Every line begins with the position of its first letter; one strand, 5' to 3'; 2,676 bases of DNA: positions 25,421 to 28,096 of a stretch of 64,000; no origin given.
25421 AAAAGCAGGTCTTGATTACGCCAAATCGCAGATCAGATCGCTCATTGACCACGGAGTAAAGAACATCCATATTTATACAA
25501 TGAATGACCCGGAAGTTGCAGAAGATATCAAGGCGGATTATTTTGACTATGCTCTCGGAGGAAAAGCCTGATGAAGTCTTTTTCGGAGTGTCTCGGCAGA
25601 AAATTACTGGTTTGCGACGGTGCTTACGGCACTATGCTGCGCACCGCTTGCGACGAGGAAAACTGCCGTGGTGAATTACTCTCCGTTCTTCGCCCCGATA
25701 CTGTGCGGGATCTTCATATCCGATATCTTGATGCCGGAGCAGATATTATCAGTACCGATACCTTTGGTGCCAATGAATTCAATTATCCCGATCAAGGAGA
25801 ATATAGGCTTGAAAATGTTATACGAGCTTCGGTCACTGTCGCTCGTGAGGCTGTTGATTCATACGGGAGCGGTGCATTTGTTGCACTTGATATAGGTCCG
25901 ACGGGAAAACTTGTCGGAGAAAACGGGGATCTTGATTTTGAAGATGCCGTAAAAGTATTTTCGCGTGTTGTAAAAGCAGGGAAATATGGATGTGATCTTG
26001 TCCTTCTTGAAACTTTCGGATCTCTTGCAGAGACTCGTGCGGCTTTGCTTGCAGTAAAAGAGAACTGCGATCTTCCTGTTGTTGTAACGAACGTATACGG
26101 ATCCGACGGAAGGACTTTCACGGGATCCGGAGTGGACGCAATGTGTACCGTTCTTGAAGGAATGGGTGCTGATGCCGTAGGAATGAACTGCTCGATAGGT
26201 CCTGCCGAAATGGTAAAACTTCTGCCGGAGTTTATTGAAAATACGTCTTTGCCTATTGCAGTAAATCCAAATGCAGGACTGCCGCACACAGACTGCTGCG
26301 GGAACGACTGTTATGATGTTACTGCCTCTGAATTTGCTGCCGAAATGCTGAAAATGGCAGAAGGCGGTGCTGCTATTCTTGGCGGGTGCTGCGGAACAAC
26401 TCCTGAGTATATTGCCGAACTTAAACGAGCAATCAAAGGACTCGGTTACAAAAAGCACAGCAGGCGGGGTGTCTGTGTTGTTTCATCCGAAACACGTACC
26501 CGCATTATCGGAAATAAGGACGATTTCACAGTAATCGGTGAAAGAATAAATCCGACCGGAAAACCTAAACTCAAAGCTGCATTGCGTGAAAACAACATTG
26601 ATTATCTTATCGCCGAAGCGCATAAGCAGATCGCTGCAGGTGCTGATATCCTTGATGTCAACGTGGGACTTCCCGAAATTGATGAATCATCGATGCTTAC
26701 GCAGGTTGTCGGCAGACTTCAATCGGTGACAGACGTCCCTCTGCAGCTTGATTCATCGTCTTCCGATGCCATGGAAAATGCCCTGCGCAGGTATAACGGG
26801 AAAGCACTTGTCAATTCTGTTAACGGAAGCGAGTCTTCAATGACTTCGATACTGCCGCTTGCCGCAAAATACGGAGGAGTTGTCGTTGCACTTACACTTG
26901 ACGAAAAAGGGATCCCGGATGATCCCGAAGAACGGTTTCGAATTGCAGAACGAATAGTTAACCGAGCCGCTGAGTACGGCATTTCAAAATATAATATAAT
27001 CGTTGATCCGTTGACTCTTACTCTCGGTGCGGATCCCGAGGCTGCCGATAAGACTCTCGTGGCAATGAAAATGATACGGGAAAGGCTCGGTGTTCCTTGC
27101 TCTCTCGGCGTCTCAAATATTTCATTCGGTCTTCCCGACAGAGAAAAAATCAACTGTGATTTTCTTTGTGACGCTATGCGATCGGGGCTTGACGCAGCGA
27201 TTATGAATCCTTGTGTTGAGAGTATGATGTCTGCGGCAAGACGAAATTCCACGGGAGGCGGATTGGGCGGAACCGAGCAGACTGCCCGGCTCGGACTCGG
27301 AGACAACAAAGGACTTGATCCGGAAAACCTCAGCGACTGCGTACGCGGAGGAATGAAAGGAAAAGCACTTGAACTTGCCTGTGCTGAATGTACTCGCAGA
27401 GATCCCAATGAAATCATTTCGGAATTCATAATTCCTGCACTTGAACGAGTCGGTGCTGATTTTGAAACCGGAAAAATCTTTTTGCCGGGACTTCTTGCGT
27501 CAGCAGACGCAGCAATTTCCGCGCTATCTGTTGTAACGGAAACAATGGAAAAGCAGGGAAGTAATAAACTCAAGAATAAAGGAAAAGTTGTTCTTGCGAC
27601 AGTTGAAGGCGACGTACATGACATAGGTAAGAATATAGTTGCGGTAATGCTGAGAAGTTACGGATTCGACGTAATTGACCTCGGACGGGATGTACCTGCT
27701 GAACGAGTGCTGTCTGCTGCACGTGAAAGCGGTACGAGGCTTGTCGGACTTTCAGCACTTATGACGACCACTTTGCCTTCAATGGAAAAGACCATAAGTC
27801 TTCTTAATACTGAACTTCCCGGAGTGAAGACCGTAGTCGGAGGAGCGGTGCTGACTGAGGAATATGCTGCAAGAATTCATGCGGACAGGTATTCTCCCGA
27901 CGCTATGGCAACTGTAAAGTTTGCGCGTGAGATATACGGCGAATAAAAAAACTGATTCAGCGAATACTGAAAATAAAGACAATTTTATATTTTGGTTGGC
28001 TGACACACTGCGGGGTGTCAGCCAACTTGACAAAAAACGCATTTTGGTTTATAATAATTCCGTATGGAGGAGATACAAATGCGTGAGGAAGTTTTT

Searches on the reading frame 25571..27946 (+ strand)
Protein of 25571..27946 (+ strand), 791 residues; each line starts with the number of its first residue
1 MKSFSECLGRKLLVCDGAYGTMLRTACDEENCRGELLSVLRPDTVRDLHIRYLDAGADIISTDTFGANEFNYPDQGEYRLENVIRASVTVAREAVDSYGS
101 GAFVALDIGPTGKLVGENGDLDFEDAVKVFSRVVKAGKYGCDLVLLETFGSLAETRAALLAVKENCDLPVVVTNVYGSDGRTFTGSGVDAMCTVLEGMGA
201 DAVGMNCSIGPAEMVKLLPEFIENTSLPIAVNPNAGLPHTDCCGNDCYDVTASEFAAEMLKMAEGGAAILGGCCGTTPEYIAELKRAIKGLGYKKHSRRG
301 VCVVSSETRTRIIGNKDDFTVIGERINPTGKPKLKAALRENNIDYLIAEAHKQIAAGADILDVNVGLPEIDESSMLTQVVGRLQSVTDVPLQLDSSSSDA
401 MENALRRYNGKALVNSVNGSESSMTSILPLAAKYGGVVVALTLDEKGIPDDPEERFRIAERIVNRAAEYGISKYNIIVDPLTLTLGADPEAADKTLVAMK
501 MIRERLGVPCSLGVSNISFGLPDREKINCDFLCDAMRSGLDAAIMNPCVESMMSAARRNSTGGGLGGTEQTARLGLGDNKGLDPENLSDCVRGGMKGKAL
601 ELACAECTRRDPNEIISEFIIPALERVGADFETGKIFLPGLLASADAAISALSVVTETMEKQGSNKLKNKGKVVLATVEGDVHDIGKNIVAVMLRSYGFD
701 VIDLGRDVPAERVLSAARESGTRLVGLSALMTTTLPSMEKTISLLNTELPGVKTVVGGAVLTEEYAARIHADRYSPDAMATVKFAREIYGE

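Call 54: search_protein_families(library=pfam, proteins=[window:25571-27946:+], max_evalue=0.00001)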
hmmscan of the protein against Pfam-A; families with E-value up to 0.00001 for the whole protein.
window:25571-27946:+ (791 aa): 4 families
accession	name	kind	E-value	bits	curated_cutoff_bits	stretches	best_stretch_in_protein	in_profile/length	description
PF02574.22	S-methyl_trans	-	1.2e-63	216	22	1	13-287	1-282/283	Homocysteine S-methyltransferase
PF00809.28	Pterin_bind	-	4e-31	109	25.5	1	323-545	1-243/244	Pterin binding enzyme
PF02310.24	B12-binding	-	1e-28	100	32.1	1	671-781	1-119/121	B12 binding domain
PF02607.22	B12-binding_2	-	7.5e-11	42.5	23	1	586-654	4-72/74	B12 binding domain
